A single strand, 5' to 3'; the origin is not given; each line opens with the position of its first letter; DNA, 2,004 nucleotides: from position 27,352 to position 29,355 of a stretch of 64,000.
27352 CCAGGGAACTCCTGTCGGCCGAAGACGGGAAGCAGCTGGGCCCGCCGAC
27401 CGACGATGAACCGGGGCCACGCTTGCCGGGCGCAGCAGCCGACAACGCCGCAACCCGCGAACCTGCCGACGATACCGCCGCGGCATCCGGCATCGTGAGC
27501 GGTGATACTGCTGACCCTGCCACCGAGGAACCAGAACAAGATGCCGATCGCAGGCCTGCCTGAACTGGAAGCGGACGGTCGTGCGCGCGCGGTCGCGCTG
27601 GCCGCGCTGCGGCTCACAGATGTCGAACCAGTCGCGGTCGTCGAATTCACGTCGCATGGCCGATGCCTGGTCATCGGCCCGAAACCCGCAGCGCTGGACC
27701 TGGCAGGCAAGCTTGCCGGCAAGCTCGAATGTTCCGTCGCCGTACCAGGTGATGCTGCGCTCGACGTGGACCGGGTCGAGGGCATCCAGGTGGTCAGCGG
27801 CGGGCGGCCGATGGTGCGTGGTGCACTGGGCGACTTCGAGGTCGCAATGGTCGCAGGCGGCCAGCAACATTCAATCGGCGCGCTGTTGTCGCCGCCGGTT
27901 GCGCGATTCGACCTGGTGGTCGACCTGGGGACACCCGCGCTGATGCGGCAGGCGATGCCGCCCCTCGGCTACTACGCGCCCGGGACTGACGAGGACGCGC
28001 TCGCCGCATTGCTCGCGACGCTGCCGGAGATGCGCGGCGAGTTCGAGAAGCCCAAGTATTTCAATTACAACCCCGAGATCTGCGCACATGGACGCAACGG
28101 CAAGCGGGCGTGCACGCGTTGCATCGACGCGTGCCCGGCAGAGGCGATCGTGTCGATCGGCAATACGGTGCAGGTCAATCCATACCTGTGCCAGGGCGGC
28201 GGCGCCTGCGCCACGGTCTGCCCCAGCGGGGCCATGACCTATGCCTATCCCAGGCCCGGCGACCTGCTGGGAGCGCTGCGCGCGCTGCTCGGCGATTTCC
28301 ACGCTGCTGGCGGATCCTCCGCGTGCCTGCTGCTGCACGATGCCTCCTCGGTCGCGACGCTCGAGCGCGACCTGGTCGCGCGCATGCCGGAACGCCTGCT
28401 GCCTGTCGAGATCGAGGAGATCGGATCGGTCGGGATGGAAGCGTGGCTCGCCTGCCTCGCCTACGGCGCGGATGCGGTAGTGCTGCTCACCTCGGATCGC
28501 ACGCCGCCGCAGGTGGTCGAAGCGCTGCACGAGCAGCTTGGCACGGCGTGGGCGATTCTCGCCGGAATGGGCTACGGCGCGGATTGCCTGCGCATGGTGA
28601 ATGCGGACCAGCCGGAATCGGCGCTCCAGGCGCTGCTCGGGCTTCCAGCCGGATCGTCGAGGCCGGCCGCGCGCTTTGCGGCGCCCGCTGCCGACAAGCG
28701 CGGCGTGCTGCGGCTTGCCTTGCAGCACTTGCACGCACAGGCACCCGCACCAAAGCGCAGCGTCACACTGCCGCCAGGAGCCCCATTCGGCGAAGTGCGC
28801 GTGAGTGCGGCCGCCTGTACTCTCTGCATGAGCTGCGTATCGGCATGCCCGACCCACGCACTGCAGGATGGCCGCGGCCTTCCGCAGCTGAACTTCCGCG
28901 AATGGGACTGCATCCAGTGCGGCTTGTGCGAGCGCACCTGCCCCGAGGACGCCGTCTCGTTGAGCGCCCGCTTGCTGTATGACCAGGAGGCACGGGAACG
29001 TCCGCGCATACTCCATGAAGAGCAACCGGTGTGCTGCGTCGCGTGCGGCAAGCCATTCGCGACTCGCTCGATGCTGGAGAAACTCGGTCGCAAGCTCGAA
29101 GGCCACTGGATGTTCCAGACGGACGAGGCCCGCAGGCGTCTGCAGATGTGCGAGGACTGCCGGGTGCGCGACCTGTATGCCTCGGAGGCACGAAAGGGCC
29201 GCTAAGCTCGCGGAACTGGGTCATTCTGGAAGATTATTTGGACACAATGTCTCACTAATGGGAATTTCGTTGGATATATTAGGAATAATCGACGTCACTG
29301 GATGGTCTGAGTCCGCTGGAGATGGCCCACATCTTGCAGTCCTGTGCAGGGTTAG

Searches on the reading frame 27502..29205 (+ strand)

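Call 5: search_protein_families(library=ncbifam, proteins=[window:27502-29205:+], max_evalue=0.1)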
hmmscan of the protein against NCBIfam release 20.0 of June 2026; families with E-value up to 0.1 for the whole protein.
window:27502-29205:+ (567 aa): 75 families (the best 25 are shown)
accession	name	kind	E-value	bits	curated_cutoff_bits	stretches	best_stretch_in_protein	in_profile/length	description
TIGR02700.1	flavo_MJ0208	hypoth_equivalog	2.3e-14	53.2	251.35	2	435-486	146-195/234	dihydromethanopterin reductase (acceptor)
TIGR00402.1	napF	equivalog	1.1e-12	48.1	102.2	2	433-493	31-92/149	ferredoxin-type protein NapF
NF006221.0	PRK08348.1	subfamily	1.5e-12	47.3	124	2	425-498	32-105/136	NADH-plastoquinone oxidoreductase subunit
NF009053.0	PRK12387.1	subfamily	2.2e-12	47.1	204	1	435-557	36-162/180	formate hydrogenlyase complex iron-sulfur subunit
NF045480.1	FdxA_Actino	equivalog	7.3e-11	42.3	125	2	206-254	16-64/107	ferredoxin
NF045874.1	Vhu_polyferre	exception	8.4e-11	41.2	600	2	437-492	30-83/381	F420-non-reducing hydrogenase associated-polyferredoxin VhuB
NF041891.1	hdrA_Methbact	equivalog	9.3e-11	40.7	1300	2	190-328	563-701/762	ferredoxin:CoB-CoM heterodisulfide reductase subunit HdrA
NF058577.1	FdxA_fam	equivalog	1.9e-10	40.7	65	3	438-484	8-52/52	4Fe-4S ferredoxin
TIGR04105.1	FeFe_hydrog_B1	subfamily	2e-10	39.9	450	2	205-252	119-165/462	monomeric [FeFe] hydrogenase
NF042909.1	FMH_DH_FwdF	exception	2.4e-10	40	375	2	432-516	94-187/336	tungsten-dependent formylmethanofuran dehydrogenase subunit FwdF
NF045790.1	OxalOxreddelta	equivalog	2.9e-10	39.8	230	2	203-246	264-307/316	oxalate oxidoreductase subunit delta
TIGR04041.1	activase_YjjW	hypoth_equivalog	3.1e-10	39.9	250.2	2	437-485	41-87/276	YjjW family glycine radical enzyme activase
NF005503.0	PRK07118.1-2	equivalog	3.5e-09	36.3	252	2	437-517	138-219/292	RnfABCDGE type electron transport complex subunit B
NF045490.1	FdxA_Protbact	equivalog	4.3e-09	36.6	135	2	437-489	7-59/104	ferredoxin FdxA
TIGR02179.1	PorD_KorD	subfamily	5.2e-09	36.1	60.05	2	436-487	24-74/78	2-oxoacid:acceptor oxidoreductase, delta subunit, pyruvate/2-ketoisovalerate family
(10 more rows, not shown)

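Call 6: search_protein_families(library=padloc, proteins=[window:27502-29205:+], max_evalue=0.1)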
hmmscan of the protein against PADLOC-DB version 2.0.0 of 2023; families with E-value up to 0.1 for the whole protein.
window:27502-29205:+ (567 aa): 0 families
